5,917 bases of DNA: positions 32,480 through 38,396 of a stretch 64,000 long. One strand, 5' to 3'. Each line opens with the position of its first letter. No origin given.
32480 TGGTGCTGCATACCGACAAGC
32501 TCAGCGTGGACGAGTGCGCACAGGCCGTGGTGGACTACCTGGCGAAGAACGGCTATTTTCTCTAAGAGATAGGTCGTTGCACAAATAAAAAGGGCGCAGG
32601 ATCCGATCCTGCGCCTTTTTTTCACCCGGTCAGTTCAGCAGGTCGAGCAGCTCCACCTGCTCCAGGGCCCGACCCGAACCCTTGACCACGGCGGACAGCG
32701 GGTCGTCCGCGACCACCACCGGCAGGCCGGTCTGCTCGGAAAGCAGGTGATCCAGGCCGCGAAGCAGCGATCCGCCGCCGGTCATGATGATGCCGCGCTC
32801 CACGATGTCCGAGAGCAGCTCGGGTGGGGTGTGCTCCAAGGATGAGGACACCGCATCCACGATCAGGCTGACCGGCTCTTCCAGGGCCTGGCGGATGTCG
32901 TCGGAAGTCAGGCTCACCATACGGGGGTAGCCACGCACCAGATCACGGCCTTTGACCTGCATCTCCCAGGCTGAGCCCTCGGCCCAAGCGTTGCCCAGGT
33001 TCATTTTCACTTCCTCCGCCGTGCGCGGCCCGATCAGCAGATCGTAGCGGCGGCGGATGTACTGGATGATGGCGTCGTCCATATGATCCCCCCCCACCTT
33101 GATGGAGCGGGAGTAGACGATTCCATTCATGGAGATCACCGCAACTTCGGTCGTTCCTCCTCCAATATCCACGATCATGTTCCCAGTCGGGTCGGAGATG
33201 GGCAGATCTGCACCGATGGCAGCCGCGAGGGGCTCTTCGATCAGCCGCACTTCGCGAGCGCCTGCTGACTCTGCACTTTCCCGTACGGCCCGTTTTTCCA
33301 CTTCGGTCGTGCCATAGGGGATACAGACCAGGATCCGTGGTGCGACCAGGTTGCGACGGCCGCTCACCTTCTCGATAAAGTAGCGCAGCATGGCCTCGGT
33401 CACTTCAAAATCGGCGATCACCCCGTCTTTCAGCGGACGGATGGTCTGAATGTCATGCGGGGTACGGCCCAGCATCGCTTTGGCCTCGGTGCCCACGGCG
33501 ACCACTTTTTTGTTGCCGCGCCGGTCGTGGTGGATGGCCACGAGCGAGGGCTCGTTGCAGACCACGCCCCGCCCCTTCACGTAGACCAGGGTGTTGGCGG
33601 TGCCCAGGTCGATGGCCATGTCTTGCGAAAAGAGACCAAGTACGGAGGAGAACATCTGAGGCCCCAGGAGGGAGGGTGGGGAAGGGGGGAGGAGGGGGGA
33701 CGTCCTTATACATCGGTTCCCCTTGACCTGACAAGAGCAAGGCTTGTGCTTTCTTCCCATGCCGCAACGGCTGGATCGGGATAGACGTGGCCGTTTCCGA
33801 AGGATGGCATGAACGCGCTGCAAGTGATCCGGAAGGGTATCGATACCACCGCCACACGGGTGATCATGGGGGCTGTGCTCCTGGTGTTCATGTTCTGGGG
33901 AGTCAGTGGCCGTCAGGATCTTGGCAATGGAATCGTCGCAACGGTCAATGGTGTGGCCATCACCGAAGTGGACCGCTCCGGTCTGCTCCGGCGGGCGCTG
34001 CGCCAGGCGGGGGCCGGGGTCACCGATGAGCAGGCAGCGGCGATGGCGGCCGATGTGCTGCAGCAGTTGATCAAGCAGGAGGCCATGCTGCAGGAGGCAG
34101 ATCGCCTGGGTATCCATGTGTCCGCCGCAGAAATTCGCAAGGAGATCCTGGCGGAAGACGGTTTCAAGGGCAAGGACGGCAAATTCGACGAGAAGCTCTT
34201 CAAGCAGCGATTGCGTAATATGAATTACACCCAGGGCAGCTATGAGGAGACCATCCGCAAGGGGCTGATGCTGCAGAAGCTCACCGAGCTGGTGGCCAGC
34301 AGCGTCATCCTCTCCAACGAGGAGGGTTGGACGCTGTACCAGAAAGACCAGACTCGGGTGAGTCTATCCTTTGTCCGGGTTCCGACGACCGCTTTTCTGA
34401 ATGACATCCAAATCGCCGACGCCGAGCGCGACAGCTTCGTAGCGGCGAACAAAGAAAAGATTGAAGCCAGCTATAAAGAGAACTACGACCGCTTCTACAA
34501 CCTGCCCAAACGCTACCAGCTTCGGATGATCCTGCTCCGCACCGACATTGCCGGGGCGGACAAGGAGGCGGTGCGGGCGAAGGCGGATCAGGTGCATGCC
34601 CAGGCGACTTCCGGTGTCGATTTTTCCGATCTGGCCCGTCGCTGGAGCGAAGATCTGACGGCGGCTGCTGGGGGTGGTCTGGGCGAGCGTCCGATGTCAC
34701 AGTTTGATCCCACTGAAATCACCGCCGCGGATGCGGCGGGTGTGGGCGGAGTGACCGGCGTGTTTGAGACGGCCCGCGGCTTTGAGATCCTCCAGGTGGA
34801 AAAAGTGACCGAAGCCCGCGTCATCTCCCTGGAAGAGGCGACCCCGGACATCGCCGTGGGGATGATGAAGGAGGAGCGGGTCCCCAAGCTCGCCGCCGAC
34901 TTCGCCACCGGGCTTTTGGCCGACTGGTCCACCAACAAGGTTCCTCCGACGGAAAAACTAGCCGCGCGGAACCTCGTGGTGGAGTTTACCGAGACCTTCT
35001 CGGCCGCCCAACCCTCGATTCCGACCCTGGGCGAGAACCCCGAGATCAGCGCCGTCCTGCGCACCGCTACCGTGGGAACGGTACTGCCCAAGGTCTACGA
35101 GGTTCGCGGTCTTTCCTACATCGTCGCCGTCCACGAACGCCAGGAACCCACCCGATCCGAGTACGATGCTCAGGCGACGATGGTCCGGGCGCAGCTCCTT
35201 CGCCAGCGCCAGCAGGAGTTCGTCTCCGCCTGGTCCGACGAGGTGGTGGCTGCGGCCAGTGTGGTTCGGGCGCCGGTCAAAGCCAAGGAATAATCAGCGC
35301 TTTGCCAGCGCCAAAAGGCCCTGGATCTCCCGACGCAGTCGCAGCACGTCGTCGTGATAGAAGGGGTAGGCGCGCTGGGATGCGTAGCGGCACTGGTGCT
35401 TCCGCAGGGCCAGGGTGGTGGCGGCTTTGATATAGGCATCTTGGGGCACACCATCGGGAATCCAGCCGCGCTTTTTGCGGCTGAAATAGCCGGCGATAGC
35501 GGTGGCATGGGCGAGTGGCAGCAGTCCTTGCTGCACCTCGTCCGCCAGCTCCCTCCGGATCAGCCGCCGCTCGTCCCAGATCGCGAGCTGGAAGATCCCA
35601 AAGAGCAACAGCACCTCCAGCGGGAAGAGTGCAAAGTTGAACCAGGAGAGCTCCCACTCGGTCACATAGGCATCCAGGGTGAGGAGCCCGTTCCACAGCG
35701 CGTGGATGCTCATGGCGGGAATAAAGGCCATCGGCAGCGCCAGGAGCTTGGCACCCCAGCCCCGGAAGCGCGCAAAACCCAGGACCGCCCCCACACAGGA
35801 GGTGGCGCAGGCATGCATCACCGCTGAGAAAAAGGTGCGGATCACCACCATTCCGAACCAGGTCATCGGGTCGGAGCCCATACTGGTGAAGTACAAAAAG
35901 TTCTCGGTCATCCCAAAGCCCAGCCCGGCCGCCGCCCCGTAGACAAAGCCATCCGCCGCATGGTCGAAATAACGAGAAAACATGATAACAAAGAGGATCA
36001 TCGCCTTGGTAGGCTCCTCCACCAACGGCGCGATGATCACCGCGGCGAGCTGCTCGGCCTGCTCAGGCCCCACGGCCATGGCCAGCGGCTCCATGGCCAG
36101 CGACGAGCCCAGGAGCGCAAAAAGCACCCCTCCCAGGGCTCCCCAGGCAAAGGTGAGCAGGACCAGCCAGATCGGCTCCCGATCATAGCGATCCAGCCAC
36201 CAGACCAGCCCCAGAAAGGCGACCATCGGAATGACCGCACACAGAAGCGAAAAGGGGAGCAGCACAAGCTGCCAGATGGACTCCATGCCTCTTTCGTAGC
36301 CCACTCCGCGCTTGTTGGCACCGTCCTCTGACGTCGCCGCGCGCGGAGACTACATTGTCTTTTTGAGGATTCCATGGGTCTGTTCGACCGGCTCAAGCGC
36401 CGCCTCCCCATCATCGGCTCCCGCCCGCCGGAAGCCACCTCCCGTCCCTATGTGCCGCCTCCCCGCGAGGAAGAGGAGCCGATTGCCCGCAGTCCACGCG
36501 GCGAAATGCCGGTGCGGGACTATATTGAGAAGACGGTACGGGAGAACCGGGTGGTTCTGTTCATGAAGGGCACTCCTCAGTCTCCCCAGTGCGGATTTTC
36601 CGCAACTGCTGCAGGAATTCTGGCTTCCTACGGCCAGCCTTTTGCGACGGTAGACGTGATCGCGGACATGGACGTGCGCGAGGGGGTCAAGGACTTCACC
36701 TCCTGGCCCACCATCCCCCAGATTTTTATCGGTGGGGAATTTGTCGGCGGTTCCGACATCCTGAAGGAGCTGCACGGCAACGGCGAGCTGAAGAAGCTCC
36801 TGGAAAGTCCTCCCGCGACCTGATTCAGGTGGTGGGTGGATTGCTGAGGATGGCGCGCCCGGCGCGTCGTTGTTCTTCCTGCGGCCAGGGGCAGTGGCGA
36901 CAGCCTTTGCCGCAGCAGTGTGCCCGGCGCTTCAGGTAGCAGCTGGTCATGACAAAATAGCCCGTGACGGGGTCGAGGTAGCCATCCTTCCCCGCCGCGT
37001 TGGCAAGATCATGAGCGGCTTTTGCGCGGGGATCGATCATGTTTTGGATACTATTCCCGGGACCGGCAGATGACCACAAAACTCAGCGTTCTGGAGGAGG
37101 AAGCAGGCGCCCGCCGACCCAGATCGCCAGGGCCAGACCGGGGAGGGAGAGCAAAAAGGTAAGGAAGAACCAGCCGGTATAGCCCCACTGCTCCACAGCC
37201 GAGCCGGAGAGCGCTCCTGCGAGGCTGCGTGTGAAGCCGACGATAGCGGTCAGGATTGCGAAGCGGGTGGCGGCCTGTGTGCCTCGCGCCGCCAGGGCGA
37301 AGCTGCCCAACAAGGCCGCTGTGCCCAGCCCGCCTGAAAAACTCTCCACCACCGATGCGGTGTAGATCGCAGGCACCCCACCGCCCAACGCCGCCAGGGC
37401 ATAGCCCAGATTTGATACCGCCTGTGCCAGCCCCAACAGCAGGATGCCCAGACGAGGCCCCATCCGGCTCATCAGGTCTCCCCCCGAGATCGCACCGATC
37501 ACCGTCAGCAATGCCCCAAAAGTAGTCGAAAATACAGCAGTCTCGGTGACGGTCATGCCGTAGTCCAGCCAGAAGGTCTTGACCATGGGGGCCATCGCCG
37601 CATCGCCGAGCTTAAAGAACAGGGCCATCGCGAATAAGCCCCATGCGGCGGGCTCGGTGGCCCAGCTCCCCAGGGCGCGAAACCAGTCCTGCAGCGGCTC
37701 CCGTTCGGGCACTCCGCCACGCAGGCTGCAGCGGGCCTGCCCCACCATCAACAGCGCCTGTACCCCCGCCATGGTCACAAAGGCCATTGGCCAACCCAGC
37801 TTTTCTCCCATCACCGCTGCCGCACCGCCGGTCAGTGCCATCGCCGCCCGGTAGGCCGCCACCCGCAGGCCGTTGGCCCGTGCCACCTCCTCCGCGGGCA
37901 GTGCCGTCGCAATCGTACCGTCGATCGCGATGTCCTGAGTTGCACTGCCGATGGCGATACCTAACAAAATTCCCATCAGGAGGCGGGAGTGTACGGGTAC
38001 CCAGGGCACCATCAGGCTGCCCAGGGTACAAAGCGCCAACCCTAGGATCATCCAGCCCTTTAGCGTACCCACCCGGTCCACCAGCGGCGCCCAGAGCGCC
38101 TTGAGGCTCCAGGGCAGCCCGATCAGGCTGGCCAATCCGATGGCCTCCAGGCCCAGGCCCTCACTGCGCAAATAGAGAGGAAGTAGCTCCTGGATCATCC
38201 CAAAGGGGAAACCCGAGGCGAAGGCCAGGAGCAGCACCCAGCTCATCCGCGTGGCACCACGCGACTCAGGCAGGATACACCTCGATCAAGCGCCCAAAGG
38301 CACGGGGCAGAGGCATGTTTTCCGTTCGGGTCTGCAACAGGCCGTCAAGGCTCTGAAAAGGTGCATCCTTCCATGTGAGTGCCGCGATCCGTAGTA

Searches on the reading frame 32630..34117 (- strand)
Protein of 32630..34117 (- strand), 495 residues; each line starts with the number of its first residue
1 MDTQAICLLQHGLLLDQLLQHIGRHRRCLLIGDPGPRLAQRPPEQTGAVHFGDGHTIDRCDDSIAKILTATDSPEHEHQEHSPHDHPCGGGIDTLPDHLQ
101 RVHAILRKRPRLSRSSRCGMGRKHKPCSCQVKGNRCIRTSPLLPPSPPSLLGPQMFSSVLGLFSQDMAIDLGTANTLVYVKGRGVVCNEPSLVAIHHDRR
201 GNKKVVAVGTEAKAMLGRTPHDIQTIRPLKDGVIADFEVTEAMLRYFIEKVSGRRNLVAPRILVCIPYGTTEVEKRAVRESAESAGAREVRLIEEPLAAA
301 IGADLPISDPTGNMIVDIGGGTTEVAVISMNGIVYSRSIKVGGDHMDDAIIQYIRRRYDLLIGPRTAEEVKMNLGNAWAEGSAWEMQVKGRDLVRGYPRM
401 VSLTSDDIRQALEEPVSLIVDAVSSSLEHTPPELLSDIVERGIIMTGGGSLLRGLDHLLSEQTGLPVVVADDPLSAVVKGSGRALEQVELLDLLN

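Call 68: search_protein_families(library=pfam, proteins=[window:32630-34117:-], max_evalue=0.001)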
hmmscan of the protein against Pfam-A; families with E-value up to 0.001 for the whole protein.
window:32630-34117:- (495 aa): 7 families
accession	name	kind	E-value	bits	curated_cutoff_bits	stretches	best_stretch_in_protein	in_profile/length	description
PF06723.19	MreB_Mbl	-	2.9e-147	490.2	27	1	165-490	2-324/327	MreB/Mbl protein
PF14450.12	FtsA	-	6.9e-14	52.7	31.8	1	315-471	2-111/127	Cell division protein FtsA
PF00012.26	HSP70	-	1.5e-09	37.1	20.6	1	262-358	136-238/599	Hsp70 protein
PF00022.25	Actin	-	2.5e-09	36.7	27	1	188-364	29-196/410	Actin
PF11104.14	PilM_2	-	3.5e-08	33.2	27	1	314-360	183-225/340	Type IV pilus assembly protein PilM;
PF25216.1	Volactin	-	4.9e-05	23.4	35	0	200-350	53-205/321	Volactin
PF21522.3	MreB-like_C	-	0.00035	21.6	27.8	0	315-429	1-99/123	Archaeal actin homologue MreB-like, C-terminal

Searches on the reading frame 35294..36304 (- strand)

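Call 69: search_protein_families(library=pfam, proteins=[window:35294-36304:-], max_evalue=0.0001)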
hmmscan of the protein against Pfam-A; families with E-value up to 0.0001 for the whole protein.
window:35294-36304:- (336 aa): 1 family
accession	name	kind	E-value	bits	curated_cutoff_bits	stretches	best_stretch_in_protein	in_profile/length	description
PF13367.11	PrsW-protease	-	2.6e-38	132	23.5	1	43-215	1-181/196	PrsW family intramembrane metalloprotease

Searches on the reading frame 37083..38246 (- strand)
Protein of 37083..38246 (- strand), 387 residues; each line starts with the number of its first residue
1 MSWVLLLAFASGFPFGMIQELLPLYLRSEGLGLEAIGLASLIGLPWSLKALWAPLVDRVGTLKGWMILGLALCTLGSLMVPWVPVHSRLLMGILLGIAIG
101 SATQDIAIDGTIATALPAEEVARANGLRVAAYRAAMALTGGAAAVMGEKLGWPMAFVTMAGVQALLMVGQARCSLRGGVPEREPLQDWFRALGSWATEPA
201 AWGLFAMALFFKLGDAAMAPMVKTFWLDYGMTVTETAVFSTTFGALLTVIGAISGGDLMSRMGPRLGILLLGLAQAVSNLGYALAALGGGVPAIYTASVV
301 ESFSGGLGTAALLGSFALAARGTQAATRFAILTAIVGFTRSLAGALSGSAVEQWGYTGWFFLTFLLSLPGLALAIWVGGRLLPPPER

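Call 69: search_protein_families(library=pfam, proteins=[window:37083-38246:-], max_evalue=0.0001)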
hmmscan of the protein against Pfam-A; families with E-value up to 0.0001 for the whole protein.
window:37083-38246:- (387 aa): 2 families
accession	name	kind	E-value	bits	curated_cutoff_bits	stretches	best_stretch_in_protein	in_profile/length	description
PF07690.21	MFS_1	-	5.6e-22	78.6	33.4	2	5-313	2-316/347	Major Facilitator Superfamily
PF13000.13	Acatn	-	1.4e-06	27.6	23.7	1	5-67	6-75/546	Acetyl-coenzyme A transporter 1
